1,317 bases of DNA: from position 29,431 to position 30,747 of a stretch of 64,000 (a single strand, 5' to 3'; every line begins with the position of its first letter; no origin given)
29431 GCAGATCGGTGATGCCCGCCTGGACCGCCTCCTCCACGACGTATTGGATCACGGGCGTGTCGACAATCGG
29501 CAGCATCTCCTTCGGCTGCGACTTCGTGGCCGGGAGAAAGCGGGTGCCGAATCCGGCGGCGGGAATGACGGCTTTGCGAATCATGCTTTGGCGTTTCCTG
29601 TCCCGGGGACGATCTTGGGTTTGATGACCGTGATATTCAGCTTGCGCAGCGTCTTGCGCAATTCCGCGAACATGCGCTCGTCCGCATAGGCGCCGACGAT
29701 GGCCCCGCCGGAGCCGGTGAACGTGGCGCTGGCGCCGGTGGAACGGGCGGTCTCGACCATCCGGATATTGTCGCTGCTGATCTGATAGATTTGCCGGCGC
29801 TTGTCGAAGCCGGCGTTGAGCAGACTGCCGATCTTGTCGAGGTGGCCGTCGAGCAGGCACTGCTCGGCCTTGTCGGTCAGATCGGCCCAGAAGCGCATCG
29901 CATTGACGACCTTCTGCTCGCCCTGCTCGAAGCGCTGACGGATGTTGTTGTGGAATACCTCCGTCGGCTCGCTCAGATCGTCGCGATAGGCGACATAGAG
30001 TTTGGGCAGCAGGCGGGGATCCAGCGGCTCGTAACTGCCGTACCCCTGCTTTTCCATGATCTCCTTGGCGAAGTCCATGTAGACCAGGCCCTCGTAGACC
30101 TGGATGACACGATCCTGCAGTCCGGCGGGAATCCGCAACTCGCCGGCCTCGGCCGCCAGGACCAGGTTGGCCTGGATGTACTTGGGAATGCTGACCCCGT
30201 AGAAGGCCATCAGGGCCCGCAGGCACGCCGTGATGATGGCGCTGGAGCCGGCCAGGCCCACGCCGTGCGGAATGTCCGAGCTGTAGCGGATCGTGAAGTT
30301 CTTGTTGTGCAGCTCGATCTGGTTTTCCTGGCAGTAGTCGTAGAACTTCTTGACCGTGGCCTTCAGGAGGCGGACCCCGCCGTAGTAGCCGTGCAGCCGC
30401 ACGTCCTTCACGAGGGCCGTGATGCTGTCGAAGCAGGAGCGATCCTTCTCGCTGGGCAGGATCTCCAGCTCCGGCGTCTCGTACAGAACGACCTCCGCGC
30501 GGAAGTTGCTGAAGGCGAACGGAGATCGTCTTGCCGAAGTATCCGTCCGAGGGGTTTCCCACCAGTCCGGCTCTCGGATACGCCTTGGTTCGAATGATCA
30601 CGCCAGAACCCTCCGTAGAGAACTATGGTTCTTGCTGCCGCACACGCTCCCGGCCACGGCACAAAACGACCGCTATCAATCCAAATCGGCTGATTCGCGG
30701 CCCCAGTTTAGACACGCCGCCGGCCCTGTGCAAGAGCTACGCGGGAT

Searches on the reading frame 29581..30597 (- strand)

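Call 26: search_protein_families(library=pfam, proteins=[window:29581-30597:-], max_evalue=0.01)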
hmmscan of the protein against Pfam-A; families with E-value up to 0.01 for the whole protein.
window:29581-30597:- (338 aa): 1 family
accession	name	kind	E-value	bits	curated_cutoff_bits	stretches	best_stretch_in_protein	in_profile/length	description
PF00288.32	GHMP_kinases_N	-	1.6e-12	47.9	22.3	1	82-170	3-87/87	GHMP kinases N terminal domain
